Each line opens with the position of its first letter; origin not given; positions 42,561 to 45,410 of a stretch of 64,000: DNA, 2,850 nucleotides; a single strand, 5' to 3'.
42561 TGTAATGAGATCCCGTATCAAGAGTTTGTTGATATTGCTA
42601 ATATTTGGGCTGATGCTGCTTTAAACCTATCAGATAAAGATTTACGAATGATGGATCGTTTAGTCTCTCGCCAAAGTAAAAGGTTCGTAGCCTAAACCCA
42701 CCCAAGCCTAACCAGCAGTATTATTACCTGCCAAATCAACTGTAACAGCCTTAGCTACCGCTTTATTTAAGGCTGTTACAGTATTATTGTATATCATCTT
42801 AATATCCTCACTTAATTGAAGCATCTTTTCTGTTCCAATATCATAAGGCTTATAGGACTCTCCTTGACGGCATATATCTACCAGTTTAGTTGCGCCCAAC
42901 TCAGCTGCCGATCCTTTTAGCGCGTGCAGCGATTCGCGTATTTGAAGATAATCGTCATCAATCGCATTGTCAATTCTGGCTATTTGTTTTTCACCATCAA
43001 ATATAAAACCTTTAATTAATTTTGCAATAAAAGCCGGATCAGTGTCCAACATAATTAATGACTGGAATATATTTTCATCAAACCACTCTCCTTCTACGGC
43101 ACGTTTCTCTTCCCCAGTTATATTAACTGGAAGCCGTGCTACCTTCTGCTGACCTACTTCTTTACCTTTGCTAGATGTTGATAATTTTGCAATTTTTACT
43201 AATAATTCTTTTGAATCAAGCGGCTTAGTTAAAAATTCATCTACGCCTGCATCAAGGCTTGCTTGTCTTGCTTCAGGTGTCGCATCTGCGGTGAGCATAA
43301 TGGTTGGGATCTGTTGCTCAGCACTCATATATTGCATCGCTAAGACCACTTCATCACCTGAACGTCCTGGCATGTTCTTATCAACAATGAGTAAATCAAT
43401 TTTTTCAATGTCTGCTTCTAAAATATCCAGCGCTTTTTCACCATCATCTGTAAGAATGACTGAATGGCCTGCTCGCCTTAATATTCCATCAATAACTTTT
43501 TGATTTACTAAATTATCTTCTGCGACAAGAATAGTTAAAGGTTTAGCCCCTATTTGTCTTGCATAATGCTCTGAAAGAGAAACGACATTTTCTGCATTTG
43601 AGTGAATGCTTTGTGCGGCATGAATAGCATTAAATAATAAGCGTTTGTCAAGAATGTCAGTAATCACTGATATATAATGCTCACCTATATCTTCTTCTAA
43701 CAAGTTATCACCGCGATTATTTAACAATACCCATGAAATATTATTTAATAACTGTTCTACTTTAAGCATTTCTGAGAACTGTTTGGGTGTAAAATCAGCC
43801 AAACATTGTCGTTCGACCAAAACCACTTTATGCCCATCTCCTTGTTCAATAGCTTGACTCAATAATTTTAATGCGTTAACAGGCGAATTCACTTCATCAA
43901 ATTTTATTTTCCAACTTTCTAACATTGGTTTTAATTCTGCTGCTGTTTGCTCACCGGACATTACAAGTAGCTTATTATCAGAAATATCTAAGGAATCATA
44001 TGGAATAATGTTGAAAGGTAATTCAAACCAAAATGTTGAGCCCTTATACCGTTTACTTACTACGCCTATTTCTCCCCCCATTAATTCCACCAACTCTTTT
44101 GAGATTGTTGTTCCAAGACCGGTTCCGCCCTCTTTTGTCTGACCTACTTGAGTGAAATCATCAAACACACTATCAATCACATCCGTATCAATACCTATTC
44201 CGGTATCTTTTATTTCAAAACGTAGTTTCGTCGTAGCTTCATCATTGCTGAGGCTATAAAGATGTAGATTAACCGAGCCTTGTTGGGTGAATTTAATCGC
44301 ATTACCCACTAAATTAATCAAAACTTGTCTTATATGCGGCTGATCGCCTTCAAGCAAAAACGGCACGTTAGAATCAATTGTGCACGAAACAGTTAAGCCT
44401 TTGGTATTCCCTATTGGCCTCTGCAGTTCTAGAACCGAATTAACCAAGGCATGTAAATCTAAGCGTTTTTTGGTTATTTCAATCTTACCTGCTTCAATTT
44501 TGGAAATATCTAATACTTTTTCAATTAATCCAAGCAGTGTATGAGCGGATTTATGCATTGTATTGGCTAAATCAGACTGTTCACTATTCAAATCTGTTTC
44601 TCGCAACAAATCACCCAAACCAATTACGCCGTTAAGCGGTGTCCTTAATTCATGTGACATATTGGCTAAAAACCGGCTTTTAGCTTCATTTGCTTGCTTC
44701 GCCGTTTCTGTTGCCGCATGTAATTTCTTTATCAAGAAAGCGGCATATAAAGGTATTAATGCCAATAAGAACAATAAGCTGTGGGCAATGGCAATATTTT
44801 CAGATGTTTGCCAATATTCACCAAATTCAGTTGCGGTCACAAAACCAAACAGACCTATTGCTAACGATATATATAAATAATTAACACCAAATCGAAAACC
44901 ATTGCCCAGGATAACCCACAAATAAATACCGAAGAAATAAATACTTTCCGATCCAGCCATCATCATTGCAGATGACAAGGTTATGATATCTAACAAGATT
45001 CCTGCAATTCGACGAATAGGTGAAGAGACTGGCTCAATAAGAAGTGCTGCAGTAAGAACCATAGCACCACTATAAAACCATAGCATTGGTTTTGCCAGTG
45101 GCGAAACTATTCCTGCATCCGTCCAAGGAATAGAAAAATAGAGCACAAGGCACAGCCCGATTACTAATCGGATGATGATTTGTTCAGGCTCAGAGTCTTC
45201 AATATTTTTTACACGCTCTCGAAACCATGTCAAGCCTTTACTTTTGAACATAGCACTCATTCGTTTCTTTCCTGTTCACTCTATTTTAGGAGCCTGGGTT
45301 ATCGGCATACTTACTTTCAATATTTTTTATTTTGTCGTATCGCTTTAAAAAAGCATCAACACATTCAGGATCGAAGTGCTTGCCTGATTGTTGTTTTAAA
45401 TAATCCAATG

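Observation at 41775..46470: Complete rpfF / rpfC-rpfG-like DSF signalling module in a marine Alteromonadales-like chromosome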

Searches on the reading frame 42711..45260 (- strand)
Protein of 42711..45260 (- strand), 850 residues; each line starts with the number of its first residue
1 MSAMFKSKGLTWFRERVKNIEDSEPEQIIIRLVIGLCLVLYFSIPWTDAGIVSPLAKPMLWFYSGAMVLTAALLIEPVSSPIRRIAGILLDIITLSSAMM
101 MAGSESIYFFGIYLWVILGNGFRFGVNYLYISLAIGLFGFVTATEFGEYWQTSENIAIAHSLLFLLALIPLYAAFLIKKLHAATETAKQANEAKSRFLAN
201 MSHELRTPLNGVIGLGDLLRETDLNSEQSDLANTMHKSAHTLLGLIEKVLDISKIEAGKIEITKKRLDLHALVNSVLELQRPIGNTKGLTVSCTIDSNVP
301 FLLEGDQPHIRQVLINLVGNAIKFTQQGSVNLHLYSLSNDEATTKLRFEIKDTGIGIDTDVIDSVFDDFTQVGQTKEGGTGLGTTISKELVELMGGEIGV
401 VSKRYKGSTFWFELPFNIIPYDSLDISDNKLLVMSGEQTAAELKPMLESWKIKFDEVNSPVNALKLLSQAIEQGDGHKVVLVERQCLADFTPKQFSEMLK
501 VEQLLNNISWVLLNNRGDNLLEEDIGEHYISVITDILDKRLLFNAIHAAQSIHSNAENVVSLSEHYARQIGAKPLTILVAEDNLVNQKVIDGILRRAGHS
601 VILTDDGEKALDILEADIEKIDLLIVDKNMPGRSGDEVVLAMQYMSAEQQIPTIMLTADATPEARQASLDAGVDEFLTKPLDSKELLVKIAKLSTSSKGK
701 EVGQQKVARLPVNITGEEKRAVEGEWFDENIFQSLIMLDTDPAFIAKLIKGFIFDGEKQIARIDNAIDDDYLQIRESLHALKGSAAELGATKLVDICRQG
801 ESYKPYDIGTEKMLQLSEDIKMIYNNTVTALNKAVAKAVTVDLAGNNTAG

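Call 3: search_protein_families(library=pfam, proteins=[window:42711-45260:-], max_evalue=0.01)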
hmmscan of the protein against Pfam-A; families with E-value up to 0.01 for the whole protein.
window:42711-45260:- (850 aa): 4 families
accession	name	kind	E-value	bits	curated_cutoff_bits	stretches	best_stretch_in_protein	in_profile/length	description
PF02518.31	HATPase_c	-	1.2e-26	93.8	26.4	1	305-417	1-110/111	Histidine kinase-, DNA gyrase B-, and HSP90-like ATPase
PF00512.31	HisKA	-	1.6e-20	73.4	26.9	1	193-258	1-66/66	His Kinase A (phospho-acceptor) domain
PF00072.30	Response_reg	-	1.7e-19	70.5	30.2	1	577-690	1-110/111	Response regulator receiver domain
PF01627.28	Hpt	-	1.5e-08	35.2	24.6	1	749-803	3-58/84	Hpt domain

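Call 4: search_protein_families(library=ncbifam, proteins=[window:42711-45260:-], max_evalue=0.01)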
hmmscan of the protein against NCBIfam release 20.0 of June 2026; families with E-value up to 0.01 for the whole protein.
window:42711-45260:- (850 aa): 147 families (the best 25 are shown)
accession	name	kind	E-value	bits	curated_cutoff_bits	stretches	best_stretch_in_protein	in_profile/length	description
TIGR02956.1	TMAO_torS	equivalog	1.4e-114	384.1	676.5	2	181-417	451-683/967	TMAO reductase system sensor histidine kinase/response regulator TorS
NF008318.0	PRK11107.1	equivalog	3.8e-99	333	890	1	180-802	279-884/920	two-component sensor histidine kinase BarA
NF011874.0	PRK15347.1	equivalog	1.5e-85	288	852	2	179-418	383-616/921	two component system sensor kinase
NF041947.1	LuxQ_Vibrio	equivalog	4.1e-75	253.2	1200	2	181-428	459-708/843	quorum-sensing autoinducer 2 sensor kinase/phosphatase LuxQ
NF008302.0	PRK11091.1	equivalog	2.7e-74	250.8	838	2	184-419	273-508/779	aerobic respiration two-component sensor histidine kinase ArcB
NF008099.0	PRK10841.1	equivalog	3.6e-74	250.1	920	1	180-689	456-935/949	two-component system sensor histidine kinase RcsC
NF045901.1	HisKinLetSLeg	equivalog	7.1e-67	226.1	1650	1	188-699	287-794/906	two-component system sensor histidine kinase LetS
NF038297.2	hybrid_HK_HrmK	equivalog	2.4e-60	204.8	725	2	178-418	219-459/607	hybrid histidine kinase/response regulator HrmK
NF008543.0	PRK11466.1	equivalog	1.9e-57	194.8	982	2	183-418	433-664/914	TMAO reductase system sensor histidine kinase/response regulator TorS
NF046044.1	PnpS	equivalog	1e-46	159.7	400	1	186-415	162-390/390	two-component system histidine kinase PnpS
NF041832.1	near_NosP_CTERM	subfamily_domain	2.1e-45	155.4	400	2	189-418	2-227/370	NahK/ErcS family hybrid sensor histidine kinase/response regulator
NF007420.1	PRK09959.1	equivalog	4.8e-44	150.3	1995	2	175-419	693-939/1197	acid-sensing system histidine kinase EvgS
NF047465.1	hybrid_HK_LvrA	exception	8.8e-41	139.8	1200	2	189-418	197-424/819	hybrid histidine kinase/response regulator LvrA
NF047874.1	MASE3_PAS_HK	subfamily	1.4e-39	136.4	560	1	177-425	381-634/655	MASE3 domain-containing sensor histidine kinase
NF033092.0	HK_WalK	equivalog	2.6e-39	135.3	725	1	176-416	355-594/594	cell wall metabolism sensor histidine kinase WalK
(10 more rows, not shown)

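Call 6: search_solved_structures(query=window:42711-45260:-, max_evalue=1e-20)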
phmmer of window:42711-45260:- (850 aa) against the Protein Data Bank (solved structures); distinct sequences matched with E-value up to 1e-20: 17.
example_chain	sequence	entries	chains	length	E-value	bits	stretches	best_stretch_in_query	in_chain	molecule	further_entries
6qrj_A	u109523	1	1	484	3.8e-55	190.5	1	198-417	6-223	Hybrid kinase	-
7z8n_A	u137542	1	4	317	1.2e-54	188.9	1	180-415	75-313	Histidine kinase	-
7p8e_A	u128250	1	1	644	3.7e-54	187.3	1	186-349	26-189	Receiver domain of histidine kinase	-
7n0e_B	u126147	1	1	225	3.4e-38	134.5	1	194-415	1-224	Histidine kinase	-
6dk8_A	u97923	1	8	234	3.9e-38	134.3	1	196-417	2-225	RetS (Regulator of Exopolysaccharide and Type III Secretion)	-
6dk7_A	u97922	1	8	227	4.4e-38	134.1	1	196-416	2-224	RetS (Regulator of Exopolysaccharide and Type III Secretion)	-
4jas_A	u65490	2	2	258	2.4e-31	111.8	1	185-416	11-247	Histidine kinase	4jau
5uht_A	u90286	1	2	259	4.5e-30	107.6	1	185-416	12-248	Sensor histidine kinase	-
2c2a_A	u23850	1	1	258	4.6e-30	107.6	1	185-416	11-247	SENSOR HISTIDINE KINASE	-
3dge_A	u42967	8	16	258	4.6e-30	107.6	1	185-416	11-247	Sensor protein | Histidine kinase | Sensor histidine kinase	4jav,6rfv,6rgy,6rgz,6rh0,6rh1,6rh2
6azr_A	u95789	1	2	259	2.2e-29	105.3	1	185-416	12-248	Sensor histidine kinase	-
6rh7_A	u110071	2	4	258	1.1e-28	103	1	185-416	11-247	Sensor histidine kinase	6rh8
4q20_A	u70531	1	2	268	7.8e-25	90.3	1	169-416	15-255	Sensor protein DivL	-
4u7n_A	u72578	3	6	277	8.9e-25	90.1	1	179-429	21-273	Histidine protein kinase sensor protein | Histidine kinase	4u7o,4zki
5c93_A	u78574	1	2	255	2.7e-24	88.5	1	181-429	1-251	Histidine kinase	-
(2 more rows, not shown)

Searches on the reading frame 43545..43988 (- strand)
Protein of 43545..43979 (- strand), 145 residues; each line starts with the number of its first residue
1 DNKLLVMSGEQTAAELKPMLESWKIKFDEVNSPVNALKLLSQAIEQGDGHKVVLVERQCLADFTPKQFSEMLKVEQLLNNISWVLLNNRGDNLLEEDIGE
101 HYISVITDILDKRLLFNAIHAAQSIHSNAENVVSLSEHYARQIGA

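Call 55: search_protein_families(library=pfam, proteins=[window:43545-43979:-], max_evalue=10)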
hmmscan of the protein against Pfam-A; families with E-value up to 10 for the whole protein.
seq(145 aa): 0 families

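Call 61: predict_structure(protein=window:43566-43988:-)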
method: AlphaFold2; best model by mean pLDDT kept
length: 141 residues; sequences in the alignment: 1
mean_pLDDT: 44.8   pTM: 0.31
mean pLDDT of the five models: 44.8, 42.5, 42.1, 41.0, 36.5
residues with pLDDT >= 90: 0; 70-90: 0; 50-70: 39; < 50: 102
segments of 3 or more residues with pLDDT < 50: 1-16, 18-20, 22-38, 89-141
pLDDT, mean of each block of 10 residues (from residue 1): 31 45 44 45 50 51 54 52 50 44 44 44 37 37 31
secondary structure, 60 per line:
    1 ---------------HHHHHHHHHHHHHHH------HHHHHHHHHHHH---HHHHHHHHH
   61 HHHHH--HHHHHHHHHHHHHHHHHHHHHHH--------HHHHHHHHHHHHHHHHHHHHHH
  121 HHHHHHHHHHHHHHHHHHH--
elements in order: H16-30 H37-48 H52-65 H68-90 H99-139

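Call 74: search_solved_structures(query=A3, max_evalue=10, show_alignments=2)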
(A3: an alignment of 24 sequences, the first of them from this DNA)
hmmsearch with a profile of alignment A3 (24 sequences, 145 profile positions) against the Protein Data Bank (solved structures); distinct sequences matched with E-value up to 10: 43.
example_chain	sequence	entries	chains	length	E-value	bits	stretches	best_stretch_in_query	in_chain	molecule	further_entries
3grc_A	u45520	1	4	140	2.4e-06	30.8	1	3-124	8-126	Sensor protein, Kinase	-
9g86_A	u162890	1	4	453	7.7e-06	29.1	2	44-113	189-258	Response regulator PleD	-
9g85_A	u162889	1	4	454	7.7e-06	29.1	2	44-113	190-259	Response regulator PleD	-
2wb4_A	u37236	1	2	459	7.9e-06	29.1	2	44-113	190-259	DIGUANYLATE CYCLASE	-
1w25_A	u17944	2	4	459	8e-06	29.1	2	44-113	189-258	STALKED-CELL DIFFERENTIATION CONTROLLING PROTEIN | RESPONSE REGULATOR PLED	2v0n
2zay_A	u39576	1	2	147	0.0029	20.7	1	48-112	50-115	Response regulator receiver protein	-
6xvu_A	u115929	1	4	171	0.0049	20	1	31-106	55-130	Response regulator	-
3luf_A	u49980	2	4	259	0.019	18.1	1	2-112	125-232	Two-component system response regulator/GGDEF domain protein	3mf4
3gwg_A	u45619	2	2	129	0.028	17.6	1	2-108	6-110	Chemotaxis protein cheY homolog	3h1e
4dad_A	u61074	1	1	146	0.044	16.9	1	30-125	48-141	Putative pilus assembly-related protein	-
3h1f_A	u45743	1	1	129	0.052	16.7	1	2-108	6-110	Chemotaxis protein cheY homolog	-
3h1g_A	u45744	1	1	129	0.054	16.7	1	2-107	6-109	Chemotaxis protein cheY homolog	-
4dn6_A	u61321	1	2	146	0.07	16.3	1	30-127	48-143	Putative pilus assembly protein CpaE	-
1zes_A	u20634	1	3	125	0.071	16.3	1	3-107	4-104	Phosphate regulon transcriptional regulatory protein phoB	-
1m5t_A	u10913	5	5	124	0.074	16.2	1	3-110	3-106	cell division response regulator DivK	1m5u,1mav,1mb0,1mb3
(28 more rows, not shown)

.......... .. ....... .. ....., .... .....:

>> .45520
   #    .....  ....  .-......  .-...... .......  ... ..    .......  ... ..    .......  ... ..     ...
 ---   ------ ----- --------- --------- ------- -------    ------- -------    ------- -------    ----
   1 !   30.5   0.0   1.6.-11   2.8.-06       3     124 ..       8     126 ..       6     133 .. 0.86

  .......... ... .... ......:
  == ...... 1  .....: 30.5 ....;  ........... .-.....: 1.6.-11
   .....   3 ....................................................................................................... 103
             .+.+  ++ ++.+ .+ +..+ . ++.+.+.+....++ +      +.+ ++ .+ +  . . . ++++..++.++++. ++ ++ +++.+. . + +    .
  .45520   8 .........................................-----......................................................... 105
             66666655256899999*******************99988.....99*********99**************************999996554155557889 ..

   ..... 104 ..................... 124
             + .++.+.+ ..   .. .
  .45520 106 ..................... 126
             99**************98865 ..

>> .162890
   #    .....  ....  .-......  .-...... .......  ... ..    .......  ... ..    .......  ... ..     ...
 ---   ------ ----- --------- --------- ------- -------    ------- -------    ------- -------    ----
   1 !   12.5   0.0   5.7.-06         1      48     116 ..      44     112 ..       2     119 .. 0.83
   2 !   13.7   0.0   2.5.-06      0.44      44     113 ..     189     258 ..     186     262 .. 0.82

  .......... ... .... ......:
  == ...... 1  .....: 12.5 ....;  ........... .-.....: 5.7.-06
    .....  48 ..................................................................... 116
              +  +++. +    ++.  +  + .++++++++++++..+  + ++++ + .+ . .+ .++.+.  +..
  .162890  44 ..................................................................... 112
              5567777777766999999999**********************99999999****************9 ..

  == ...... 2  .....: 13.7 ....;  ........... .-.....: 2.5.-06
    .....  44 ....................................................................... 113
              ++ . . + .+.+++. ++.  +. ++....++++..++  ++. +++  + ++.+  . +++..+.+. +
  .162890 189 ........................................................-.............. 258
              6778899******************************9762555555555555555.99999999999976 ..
